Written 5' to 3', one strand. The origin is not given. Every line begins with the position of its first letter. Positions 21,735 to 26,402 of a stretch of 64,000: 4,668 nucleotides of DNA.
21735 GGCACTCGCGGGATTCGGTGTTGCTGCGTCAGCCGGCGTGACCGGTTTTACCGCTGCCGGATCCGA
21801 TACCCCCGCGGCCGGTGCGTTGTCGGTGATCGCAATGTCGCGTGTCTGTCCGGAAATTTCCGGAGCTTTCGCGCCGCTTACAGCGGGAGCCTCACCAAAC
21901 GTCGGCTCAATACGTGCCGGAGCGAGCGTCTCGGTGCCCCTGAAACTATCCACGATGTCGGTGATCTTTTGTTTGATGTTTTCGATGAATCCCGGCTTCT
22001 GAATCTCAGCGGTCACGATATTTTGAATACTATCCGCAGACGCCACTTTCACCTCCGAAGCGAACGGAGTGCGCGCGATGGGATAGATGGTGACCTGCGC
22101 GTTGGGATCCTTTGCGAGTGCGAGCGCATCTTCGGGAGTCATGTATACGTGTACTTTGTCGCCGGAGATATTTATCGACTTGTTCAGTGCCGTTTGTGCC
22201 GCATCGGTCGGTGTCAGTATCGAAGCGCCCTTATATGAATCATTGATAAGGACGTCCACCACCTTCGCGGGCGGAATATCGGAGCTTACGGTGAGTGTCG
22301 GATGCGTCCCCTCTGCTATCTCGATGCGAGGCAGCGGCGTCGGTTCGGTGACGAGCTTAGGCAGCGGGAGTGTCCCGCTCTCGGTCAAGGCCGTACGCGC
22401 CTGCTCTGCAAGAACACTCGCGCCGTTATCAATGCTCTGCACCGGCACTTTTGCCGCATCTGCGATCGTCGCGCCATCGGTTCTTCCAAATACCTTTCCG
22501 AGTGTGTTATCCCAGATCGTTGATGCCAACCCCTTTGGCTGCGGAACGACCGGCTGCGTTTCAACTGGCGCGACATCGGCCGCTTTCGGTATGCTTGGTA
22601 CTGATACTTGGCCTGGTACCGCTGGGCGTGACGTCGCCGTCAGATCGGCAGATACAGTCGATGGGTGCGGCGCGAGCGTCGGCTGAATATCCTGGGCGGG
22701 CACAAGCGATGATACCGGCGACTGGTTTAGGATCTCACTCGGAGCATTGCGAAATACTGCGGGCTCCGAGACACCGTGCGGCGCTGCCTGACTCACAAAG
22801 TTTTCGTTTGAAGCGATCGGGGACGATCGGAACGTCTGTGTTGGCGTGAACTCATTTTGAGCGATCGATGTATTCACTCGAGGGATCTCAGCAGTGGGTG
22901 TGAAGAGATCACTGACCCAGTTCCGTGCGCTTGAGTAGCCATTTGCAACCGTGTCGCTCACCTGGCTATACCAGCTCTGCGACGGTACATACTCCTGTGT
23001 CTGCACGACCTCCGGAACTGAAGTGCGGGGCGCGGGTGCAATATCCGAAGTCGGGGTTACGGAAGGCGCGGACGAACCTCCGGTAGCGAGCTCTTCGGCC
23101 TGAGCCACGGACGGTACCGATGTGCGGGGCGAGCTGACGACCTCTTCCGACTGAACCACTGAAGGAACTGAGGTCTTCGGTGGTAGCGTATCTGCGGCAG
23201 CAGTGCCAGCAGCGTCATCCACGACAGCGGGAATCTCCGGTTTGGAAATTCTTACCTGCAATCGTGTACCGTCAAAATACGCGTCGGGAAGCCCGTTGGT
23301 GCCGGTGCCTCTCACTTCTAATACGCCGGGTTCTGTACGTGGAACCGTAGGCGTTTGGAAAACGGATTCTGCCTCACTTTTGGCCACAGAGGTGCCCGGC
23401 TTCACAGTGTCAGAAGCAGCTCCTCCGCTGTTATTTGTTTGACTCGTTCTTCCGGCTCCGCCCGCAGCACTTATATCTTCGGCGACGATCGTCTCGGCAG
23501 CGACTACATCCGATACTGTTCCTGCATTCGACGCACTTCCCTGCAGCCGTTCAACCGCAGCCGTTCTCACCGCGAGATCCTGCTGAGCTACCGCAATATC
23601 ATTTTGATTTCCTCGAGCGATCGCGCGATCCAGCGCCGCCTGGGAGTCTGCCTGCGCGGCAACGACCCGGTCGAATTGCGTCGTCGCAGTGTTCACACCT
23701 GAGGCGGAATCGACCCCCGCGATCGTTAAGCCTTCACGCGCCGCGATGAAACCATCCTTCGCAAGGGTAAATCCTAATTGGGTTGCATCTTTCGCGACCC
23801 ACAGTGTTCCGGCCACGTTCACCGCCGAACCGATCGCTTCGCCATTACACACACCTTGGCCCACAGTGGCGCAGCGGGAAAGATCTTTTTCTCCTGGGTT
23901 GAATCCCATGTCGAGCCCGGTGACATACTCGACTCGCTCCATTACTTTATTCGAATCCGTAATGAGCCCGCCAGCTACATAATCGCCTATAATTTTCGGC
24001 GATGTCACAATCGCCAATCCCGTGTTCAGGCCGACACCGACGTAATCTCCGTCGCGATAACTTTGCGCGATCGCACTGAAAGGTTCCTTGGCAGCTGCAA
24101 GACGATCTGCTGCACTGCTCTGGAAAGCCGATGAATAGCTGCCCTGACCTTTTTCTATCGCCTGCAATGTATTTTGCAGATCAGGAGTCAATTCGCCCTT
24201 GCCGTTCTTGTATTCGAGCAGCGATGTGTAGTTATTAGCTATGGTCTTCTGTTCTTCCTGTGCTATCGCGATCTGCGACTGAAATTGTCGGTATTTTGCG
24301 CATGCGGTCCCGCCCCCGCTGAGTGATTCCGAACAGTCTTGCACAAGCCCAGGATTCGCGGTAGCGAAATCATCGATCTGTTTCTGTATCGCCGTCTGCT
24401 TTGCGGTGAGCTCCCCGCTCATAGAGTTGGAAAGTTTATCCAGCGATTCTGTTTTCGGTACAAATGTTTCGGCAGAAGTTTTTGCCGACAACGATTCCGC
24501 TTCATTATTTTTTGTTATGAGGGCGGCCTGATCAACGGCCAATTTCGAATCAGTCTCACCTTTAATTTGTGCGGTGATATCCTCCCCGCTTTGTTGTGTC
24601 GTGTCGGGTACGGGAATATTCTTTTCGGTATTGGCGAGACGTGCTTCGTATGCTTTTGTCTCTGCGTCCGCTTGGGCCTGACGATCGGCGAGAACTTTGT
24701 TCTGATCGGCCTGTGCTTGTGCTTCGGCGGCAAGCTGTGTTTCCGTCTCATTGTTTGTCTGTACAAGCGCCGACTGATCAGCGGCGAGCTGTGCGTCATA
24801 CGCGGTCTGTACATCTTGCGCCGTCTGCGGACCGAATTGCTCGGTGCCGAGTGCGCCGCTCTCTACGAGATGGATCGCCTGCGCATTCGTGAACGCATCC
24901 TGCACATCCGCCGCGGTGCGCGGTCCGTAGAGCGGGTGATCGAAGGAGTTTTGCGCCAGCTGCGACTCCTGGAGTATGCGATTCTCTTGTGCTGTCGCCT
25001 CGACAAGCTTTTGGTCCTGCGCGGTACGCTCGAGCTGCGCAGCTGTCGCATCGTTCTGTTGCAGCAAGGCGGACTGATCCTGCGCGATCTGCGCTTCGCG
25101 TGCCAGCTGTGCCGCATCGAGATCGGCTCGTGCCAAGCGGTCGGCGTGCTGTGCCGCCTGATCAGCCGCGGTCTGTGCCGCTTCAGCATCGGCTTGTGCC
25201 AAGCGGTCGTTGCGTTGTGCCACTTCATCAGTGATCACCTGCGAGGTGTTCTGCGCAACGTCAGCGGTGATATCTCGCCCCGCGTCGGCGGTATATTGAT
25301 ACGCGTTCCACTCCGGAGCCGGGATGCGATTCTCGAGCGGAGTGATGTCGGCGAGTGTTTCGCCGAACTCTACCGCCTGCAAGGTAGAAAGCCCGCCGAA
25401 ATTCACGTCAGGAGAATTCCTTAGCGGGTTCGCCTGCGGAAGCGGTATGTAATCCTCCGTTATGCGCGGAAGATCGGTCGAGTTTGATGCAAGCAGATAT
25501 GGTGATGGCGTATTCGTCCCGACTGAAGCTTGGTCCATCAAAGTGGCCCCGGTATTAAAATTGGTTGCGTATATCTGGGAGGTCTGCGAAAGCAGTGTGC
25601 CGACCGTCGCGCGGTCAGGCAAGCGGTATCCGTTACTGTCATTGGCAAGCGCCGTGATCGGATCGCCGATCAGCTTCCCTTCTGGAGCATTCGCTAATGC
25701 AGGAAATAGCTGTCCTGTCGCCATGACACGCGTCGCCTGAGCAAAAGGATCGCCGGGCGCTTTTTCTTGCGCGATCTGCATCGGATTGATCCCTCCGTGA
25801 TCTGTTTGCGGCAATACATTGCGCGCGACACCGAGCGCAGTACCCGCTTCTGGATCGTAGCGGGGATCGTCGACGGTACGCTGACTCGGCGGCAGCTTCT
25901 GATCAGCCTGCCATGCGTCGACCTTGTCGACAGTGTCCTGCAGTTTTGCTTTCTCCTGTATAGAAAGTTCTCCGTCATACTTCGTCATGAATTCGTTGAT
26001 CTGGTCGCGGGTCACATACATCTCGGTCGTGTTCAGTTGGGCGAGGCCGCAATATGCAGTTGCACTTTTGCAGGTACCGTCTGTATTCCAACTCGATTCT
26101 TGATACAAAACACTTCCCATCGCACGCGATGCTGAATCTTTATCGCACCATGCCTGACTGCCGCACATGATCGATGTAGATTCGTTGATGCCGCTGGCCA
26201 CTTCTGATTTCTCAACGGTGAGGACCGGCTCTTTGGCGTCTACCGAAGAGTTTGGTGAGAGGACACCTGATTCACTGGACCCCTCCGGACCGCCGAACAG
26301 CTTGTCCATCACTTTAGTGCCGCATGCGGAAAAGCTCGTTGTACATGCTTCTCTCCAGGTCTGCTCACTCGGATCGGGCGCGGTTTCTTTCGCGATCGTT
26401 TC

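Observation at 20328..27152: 2274-aa secreted giant protein of mosaic architecture next to groESL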

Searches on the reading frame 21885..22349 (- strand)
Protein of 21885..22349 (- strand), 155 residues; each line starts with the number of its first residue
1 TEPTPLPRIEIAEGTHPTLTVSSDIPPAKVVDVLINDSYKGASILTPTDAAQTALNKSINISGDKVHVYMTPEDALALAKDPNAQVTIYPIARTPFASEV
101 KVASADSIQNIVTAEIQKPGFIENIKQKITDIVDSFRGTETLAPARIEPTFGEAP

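Call 13: search_protein_families(library=pfam, proteins=[window:21885-22349:-], max_evalue=10)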
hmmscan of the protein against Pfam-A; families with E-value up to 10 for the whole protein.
seq(155 aa): 4 families
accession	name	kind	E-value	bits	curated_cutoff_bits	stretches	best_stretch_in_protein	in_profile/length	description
PF17303.7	DUF5352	-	0.02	15.2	25.6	1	62-121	60-122/165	Family of unknown function (DUF5352)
PF01883.24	FeS_assembly_P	-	0.13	13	23.5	1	46-73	16-43/73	Iron-sulfur cluster assembly protein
PF17059.10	MGTL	-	0.22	11.7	25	1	2-8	4-10/17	MgtA leader peptide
PF24336.1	DUF7504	-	0.23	12.4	27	1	94-147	70-116/179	Family of unknown function (DUF7504)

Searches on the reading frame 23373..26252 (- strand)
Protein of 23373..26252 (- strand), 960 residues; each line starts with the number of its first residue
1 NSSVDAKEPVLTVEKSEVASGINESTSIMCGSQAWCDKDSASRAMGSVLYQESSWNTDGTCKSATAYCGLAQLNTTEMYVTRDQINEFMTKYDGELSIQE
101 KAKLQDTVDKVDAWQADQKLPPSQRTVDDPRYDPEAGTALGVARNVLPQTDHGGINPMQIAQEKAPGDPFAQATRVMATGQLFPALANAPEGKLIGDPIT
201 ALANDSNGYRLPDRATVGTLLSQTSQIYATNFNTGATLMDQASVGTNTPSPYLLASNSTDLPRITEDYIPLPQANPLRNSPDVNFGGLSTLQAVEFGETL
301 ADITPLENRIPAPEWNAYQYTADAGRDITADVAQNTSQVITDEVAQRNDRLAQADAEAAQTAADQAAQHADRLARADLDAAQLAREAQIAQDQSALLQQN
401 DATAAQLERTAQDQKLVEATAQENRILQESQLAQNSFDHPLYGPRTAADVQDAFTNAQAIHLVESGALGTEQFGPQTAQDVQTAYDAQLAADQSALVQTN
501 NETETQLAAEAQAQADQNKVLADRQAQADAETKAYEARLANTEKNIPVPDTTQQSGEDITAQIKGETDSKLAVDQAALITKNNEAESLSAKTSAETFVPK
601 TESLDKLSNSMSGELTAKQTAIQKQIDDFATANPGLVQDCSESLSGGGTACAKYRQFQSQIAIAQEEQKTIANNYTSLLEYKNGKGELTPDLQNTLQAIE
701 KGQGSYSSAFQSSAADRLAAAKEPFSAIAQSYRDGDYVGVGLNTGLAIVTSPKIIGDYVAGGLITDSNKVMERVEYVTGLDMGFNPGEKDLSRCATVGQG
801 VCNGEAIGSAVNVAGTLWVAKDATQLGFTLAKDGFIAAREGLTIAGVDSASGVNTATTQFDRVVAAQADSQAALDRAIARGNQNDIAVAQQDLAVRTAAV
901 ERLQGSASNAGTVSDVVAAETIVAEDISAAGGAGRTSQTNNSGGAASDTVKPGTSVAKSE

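Call 22: search_protein_representatives(protein=window:23373-26252:-)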
Query: 960 residues. Proteins with E-value up to 0.001 (for the whole library): 11; up to 1e-10: 8; up to 1e-30: 2. The best 11 are listed.
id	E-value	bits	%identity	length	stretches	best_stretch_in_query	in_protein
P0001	0.0e+00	2051.3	100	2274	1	1-960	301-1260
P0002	1.4e-31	126.1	33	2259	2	587-908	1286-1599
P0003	3.1e-27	111.6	31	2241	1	543-921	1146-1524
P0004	9.9e-26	106.7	37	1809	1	590-830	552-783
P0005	1.2e-24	103.2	35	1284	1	626-890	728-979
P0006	1.8e-22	95.9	36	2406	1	589-830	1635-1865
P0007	2.1e-20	89.0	49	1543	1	279-419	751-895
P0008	2.9e-12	62.1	26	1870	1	572-833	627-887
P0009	4.5e-10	54.9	38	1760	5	509-576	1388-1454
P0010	2.9e-08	48.9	31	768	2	582-730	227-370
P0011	3.0e-07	45.6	36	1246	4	278-355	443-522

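Call 24: search_protein_families(library=pfam, proteins=[P0002, P0003, P0004, P0005, P0006], max_evalue=0.01)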
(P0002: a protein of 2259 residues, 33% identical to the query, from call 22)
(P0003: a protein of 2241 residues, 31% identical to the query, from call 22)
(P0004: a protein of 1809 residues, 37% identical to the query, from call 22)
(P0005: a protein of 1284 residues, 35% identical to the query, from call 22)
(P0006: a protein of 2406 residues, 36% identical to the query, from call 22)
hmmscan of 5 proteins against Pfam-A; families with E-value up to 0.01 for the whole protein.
P0002 (2259 aa): 0 families

P0003 (2241 aa): 0 families

P0004 (1809 aa): 1 family
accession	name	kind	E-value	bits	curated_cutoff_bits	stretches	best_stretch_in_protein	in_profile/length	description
PF03330.24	DPBB_1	-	5.6e-05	23.7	28.8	1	316-408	3-78/83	Lytic transglycolase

P0005 (1284 aa): 0 families

P0006 (2406 aa): 1 family
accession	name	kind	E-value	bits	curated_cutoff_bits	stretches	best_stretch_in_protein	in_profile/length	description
PF03330.24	DPBB_1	-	1.3e-06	28.9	28.8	1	316-411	2-80/83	Lytic transglycolase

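Call 90: list_cluster_members(proteins=[P0002, P0003, P0004, P0005, P0006, P0007, P0008, P0009, P0010, P0011])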
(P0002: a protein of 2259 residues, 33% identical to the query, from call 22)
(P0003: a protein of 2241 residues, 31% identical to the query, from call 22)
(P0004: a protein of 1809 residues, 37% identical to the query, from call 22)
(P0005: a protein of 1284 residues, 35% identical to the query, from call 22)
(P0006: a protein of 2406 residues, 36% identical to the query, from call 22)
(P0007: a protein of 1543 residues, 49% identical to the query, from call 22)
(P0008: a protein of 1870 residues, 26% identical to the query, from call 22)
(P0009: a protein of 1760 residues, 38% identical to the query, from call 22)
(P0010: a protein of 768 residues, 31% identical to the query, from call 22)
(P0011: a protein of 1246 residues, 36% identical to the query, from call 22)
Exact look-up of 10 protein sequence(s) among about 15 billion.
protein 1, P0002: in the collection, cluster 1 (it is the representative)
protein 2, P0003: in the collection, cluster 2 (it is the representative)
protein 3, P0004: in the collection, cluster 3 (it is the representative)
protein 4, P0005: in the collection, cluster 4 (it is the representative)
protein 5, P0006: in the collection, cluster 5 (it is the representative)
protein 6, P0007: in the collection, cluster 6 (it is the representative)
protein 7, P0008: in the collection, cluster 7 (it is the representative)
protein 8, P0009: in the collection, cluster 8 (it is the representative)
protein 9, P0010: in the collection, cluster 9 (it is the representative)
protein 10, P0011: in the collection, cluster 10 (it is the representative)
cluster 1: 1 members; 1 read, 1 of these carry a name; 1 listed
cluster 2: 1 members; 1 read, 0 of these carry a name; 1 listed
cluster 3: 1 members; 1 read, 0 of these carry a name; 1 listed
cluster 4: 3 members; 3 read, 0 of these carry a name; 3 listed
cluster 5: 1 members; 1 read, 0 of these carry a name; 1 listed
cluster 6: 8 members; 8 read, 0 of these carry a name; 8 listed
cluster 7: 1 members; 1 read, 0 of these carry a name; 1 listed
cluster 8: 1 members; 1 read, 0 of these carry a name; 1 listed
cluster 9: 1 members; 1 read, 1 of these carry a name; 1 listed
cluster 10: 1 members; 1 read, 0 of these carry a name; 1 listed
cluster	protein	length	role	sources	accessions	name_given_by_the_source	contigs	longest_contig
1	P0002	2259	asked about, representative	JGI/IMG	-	hypothetical protein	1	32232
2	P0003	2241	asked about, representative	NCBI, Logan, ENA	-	-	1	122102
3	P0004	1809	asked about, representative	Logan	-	-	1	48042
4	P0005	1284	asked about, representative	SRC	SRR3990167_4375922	-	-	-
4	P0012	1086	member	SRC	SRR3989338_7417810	-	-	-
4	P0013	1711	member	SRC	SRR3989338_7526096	-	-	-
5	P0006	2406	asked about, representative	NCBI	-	-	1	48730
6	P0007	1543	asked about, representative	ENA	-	-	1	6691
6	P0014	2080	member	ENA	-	-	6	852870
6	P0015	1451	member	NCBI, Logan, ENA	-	-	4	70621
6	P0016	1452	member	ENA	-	-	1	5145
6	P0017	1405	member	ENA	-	-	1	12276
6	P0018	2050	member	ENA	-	-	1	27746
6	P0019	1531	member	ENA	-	-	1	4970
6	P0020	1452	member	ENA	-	-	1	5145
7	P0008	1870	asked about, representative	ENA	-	-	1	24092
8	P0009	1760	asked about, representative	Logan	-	-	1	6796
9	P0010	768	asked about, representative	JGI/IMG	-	hypothetical protein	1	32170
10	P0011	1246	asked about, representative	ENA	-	-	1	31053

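Call 92: find_encoding_contigs(protein=P0014, flank=8000, max_places=3)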
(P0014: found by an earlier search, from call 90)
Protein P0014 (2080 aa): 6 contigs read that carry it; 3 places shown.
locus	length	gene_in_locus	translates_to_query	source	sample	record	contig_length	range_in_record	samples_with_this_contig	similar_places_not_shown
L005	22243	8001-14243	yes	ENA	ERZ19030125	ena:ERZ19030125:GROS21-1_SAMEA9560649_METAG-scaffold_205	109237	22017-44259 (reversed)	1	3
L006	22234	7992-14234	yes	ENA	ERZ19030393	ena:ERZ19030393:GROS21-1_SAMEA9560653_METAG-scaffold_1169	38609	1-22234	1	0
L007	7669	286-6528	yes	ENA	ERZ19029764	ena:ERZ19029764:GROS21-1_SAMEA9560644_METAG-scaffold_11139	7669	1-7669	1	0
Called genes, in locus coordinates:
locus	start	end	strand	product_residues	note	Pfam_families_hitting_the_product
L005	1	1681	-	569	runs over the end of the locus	PF00753:Lactamase_B, PF23023:Anti-Pycsar_Apyc1 (weak), PF12706:Lactamase_B_2, PF22505:RNase_J_b_CASP, PF07521:RMMBL (weak), PF17770:RNase_J_C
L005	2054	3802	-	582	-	PF00496:SBP_bac_5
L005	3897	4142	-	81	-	PF03840:SecG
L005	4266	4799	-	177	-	-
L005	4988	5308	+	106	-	PF00166:Cpn10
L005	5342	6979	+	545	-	PF00118:Cpn60_TCP1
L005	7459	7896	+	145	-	-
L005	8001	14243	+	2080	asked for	PF18838:LPD23 (faint)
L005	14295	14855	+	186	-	PF04011:LemA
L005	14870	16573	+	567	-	PF09972:DUF2207, PF20990:DUF2207_C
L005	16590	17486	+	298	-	PF01435:Peptidase_M48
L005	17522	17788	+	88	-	-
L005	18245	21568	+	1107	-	-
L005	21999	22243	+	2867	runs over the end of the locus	PF13205:Big_5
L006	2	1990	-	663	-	?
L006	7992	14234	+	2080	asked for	PF18838:LPD23 (faint)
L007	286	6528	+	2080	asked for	PF18838:LPD23 (faint)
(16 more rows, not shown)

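Call 94: search_protein_families(library=pfam, proteins=[P0014, P0010, P0018, L005:7459-7896:+], max_evalue=0.1)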
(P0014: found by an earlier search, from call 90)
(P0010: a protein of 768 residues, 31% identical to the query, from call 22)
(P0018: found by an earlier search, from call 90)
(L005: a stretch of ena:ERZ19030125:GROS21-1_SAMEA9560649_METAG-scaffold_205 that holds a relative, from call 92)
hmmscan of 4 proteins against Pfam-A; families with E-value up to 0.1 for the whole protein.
P0014 (2080 aa): 2 families
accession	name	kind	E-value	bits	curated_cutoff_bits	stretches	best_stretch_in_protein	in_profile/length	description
PF18838.6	LPD23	-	7.5e-05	22.9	27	1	1474-1508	16-50/58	Large polyvalent protein associated domain 23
PF14617.12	CMS1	-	0.084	12.7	35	0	1861-1932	23-91/250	U3-containing 90S pre-ribosomal complex subunit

P0010 (768 aa): 0 families

P0018 (2050 aa): 2 families
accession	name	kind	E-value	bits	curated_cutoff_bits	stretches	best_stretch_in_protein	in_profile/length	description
PF18838.6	LPD23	-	7.3e-05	22.9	27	1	1444-1478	16-50/58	Large polyvalent protein associated domain 23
PF14617.12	CMS1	-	0.082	12.7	35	0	1831-1902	23-91/250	U3-containing 90S pre-ribosomal complex subunit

L005:7459-7896:+ (145 aa): 1 family
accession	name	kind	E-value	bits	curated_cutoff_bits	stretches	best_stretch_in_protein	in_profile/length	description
PF04619.18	Adhesin_Dr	-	0.08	13.3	23.6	1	75-123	47-98/139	Dr-family adhesin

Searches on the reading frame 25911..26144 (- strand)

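Call 57: search_protein_families(library=phrogs, proteins=[window:25911-26144:-], max_evalue=1)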
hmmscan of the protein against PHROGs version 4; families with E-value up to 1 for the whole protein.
seq(78 aa): 1 family
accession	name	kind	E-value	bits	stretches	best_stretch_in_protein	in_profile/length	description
phrog_672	-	unknown function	0.19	12.3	1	30-62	22-53/58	-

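Call 82: search_protein_families(library=ncbifam, proteins=[window:25911-26144:-], max_evalue=1)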
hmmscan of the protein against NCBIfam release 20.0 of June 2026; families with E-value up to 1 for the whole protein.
seq(78 aa): 1 family
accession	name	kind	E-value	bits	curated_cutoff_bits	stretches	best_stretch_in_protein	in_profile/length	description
NF052397.1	AggPromo_Cterm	subfamily_domain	0.027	14.9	40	1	8-43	4-39/80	aggregation-promoting factor C-terminal-like domain-containing protein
